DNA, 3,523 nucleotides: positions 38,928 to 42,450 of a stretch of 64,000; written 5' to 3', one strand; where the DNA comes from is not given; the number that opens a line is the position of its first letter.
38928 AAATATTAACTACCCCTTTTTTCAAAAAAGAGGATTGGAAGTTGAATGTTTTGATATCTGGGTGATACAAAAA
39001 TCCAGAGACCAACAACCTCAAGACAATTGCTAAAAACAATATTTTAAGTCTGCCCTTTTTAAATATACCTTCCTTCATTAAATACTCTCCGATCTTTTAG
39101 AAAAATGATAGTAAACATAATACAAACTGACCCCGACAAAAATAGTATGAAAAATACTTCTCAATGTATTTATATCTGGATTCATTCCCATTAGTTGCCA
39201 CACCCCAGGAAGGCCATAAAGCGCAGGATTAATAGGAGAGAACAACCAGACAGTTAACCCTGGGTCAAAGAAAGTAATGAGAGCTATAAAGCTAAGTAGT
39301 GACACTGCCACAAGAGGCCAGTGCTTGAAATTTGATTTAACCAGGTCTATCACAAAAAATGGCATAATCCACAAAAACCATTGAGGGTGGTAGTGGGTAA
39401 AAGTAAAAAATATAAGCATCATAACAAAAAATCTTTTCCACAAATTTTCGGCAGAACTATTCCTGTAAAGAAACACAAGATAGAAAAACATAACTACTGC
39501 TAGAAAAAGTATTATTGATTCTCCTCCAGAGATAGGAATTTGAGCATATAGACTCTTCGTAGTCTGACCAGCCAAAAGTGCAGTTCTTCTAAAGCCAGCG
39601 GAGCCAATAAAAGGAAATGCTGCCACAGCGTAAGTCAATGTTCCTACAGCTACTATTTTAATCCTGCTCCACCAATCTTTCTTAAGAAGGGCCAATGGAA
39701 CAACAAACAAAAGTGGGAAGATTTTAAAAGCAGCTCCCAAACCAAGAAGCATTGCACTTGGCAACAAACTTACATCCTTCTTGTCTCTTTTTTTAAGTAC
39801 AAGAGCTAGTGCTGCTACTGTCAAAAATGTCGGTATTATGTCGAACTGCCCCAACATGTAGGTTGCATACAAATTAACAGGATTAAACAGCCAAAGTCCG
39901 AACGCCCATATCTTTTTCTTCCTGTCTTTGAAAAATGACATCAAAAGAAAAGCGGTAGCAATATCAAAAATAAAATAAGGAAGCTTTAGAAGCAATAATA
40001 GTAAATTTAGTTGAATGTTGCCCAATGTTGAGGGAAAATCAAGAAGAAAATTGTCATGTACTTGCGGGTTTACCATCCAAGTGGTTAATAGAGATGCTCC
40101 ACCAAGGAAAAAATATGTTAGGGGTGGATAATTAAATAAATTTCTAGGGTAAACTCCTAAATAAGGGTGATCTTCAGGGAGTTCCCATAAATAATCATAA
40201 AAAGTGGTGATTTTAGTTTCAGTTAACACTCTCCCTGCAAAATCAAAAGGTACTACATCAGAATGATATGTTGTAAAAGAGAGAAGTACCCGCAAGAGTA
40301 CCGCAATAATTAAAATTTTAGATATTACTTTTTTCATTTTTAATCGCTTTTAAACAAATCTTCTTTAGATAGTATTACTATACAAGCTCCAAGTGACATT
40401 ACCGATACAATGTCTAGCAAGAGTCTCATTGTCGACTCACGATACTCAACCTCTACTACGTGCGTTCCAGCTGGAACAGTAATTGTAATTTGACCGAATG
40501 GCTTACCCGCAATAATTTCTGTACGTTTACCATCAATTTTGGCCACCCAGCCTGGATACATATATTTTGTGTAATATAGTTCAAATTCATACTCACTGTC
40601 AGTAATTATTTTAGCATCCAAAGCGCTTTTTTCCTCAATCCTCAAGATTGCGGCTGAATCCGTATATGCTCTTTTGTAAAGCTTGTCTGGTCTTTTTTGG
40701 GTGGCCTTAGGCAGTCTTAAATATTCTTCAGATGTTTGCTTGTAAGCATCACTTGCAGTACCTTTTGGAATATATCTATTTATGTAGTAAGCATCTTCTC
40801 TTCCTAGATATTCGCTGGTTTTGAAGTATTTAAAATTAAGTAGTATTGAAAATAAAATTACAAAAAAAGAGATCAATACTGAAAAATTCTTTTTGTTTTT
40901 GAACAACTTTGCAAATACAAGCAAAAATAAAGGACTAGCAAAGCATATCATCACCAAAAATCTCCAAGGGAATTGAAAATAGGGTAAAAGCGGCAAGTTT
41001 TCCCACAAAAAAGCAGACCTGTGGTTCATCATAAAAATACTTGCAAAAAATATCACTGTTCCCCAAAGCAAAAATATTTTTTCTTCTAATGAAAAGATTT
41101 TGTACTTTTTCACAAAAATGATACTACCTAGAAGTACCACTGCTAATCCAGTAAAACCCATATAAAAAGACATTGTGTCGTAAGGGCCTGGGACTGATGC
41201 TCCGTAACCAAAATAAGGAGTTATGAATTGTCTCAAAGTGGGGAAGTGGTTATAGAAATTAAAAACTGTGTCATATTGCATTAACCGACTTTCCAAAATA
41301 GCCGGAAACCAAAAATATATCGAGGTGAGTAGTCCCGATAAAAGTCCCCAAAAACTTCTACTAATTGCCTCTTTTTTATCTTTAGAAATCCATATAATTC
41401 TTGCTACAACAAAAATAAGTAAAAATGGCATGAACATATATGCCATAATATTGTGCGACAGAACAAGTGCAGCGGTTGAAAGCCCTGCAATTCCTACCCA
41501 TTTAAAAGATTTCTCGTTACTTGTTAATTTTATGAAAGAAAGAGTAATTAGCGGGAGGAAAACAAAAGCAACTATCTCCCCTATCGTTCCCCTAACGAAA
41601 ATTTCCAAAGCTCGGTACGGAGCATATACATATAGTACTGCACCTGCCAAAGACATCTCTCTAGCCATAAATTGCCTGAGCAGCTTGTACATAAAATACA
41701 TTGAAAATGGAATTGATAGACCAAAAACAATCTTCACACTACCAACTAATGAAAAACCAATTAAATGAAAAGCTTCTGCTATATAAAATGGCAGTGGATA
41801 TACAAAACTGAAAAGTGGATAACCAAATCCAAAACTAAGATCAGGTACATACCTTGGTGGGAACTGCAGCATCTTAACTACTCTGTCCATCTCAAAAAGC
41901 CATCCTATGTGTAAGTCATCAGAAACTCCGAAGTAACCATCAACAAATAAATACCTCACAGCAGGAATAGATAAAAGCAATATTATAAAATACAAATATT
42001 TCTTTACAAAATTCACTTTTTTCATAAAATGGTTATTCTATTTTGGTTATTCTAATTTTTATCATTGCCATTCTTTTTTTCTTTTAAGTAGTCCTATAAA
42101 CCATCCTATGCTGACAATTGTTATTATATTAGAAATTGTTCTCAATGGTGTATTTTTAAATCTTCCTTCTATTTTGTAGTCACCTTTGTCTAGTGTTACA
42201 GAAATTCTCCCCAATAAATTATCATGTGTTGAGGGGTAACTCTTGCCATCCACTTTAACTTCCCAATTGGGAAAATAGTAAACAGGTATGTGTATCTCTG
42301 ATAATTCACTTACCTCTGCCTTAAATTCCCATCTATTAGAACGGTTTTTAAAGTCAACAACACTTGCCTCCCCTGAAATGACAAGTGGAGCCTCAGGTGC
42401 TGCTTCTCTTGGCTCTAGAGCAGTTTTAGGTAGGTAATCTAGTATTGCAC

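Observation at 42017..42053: Identical 35-nt leader with an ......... direct repeat upstream of two unrelated genes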

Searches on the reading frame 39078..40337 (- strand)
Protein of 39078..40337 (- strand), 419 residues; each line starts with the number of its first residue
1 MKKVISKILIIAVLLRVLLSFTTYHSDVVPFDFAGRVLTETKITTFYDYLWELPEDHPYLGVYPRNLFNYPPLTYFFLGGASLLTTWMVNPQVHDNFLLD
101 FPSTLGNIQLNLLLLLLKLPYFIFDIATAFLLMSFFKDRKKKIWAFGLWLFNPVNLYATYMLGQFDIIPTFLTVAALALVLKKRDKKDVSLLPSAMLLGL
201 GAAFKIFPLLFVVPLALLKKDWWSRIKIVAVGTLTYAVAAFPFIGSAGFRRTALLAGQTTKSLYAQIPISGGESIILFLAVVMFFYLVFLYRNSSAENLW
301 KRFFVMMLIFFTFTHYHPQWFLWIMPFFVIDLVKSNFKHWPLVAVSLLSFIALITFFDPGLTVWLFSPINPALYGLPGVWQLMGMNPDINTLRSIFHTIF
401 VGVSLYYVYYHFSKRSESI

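Call 67: search_protein_families(library=pfam, proteins=[window:39078-40337:-], max_evalue=0.01)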
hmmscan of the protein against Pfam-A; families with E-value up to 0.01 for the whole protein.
window:39078-40337:- (419 aa): 1 family
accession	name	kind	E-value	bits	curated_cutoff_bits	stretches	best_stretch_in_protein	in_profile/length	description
PF09594.16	GT87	-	1.4e-09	38.5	25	1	130-246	39-149/237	Glycosyltransferase family 87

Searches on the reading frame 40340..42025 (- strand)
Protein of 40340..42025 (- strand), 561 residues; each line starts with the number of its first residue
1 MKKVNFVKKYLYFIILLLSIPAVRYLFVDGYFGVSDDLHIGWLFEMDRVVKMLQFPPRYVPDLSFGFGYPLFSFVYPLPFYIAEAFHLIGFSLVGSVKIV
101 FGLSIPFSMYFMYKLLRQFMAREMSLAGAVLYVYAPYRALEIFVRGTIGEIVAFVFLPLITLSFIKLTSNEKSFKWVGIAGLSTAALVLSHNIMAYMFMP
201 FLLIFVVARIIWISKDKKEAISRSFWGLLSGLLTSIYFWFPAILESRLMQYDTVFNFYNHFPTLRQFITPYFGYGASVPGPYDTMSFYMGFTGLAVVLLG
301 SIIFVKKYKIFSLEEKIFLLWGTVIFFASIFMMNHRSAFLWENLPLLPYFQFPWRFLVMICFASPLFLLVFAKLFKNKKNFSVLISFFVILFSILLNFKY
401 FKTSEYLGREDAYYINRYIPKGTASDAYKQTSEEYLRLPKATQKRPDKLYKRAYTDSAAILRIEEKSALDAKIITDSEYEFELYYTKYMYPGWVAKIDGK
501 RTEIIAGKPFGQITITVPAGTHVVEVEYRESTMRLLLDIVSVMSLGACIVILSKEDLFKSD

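Call 11: find_encoding_contigs(protein=window:40340-42025:-, flank=3000, max_places=8)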
Protein window:40340-42025:- (561 aa): 14 contigs read that carry it; 3 places shown.
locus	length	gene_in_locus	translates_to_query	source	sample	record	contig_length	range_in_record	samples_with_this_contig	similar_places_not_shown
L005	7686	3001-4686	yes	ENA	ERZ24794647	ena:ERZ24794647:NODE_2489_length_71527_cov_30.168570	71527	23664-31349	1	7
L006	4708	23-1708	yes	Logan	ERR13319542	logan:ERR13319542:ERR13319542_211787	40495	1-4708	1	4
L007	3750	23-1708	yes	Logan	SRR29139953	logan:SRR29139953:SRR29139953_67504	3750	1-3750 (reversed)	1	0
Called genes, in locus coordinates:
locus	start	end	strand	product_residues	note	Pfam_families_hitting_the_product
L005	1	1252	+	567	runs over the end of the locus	PF10131:PTPS_related (faint)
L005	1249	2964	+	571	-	PF10131:PTPS_related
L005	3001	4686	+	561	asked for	-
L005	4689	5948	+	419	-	PF09594:GT87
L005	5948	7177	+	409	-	PF26314:MptA_B_family (weak)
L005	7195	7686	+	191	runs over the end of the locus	-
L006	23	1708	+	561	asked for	-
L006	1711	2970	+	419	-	PF09594:GT87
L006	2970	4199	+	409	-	PF26314:MptA_B_family (weak)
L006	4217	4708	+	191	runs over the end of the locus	-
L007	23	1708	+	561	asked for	-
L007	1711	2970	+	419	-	PF09594:GT87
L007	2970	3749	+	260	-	?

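Call 27: find_homologous_proteins(query=window:40340-42025:-, max_evalue=1e-30)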
Query window:40340-42025:- (561 aa): 1079 proteins with E <= 1e-30 among 8000 candidates; the best 120 are listed.
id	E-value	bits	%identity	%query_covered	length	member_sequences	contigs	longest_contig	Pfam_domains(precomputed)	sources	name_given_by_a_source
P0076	0.0e+0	1235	100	100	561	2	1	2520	-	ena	-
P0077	3.0e-271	919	75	96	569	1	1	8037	PF10131.16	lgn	-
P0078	5.1e-257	872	71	98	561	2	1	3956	-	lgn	-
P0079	2.2e-254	864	72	98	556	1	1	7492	PF13231.13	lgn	-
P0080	1.4e-250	851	68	98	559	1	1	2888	PF10131.16,PF20176.4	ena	-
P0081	4.2e-250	850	70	99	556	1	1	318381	PF13231.13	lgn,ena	-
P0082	3.3e-249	847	68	99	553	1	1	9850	PF10131.16,PF20176.4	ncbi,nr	ncbi:MAG: 6-pyruvoyl-tetrahydropterin synthase-related protein [bacterium]|nr:6-pyruvoyl-tetrahydrop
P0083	2.3e-248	844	69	99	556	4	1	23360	PF13231.13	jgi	-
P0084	7.0e-248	842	71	96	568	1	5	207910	PF13231.13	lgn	-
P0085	9.1e-248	842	69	99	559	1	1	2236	PF13231.13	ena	-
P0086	6.0e-247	839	69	95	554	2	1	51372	PF10131.16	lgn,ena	-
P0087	1.7e-246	838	68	98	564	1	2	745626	PF10131.16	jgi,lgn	jgi:hypothetical protein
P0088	1.9e-246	837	68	99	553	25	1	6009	-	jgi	-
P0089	9.5e-246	835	69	99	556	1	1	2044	PF13231.13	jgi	jgi:hypothetical protein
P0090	2.0e-244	831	67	98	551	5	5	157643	-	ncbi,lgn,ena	-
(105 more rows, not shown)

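Call 29: find_encoding_contigs(protein=P0076, flank=3000, max_places=4)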
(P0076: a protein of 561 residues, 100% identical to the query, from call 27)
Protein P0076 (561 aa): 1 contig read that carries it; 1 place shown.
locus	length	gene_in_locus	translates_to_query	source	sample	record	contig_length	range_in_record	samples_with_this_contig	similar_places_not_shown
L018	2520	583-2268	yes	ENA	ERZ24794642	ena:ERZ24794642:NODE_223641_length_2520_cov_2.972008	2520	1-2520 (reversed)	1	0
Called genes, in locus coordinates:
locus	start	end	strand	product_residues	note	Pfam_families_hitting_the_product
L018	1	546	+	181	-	?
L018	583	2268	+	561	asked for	-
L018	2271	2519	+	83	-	?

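Call 30: find_encoding_contigs(protein=P0079, flank=3000, max_places=3)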
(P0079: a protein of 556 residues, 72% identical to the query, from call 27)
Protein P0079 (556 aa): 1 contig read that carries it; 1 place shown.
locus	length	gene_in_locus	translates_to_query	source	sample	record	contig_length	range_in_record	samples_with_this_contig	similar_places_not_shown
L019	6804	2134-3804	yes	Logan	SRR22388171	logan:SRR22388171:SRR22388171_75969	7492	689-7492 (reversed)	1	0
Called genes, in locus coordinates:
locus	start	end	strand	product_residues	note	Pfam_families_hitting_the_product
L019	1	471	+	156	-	?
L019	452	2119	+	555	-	PF10131:PTPS_related (weak)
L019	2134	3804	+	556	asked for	PF13231:PMT_2 (weak)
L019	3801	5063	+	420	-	PF09594:GT87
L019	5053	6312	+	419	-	-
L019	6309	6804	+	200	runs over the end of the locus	-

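Call 41: find_encoding_contigs(protein=P0077, flank=4000, max_places=2)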
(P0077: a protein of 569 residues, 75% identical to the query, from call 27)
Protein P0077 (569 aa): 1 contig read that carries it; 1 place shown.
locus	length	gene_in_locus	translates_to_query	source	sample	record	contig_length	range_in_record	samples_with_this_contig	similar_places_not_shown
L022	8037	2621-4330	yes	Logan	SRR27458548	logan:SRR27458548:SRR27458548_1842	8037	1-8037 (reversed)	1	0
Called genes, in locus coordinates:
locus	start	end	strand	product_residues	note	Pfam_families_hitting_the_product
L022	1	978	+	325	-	?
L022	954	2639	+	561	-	PF10131:PTPS_related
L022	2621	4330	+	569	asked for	PF10131:PTPS_related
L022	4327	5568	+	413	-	PF09594:GT87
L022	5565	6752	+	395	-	-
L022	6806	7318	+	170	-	-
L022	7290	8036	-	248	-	?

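Call 46: find_encoding_contigs(protein=P0078, flank=4000, max_places=3)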
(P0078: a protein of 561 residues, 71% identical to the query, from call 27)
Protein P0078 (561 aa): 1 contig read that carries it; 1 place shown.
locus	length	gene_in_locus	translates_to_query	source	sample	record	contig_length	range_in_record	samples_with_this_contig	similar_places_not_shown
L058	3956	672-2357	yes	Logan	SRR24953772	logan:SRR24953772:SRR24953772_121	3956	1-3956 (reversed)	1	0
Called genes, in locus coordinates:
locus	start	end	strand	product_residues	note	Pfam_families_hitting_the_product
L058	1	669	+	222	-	?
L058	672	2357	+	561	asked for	-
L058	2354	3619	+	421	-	-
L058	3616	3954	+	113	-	?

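Call 67: search_protein_families(library=pfam, proteins=[window:40340-42025:-], max_evalue=0.01)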
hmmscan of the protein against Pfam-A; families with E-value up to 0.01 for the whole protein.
window:40340-42025:- (561 aa): 2 families
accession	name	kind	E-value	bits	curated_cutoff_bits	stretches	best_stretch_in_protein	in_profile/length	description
PF13231.12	PMT_2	-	4e-06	27.6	26.1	1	77-215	4-140/160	Dolichyl-phosphate-mannose-protein mannosyltransferase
PF20176.3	DUF6541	-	0.00076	18.3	29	1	100-307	189-391/646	Family of unknown function (DUF6541)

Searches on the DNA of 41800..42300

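Call 53: search_rna_families(source=window, start=41800, end=42300, threshold=evalue, max_evalue=1)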
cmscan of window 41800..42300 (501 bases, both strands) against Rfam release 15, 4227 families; matches with E-value up to 1: 0.
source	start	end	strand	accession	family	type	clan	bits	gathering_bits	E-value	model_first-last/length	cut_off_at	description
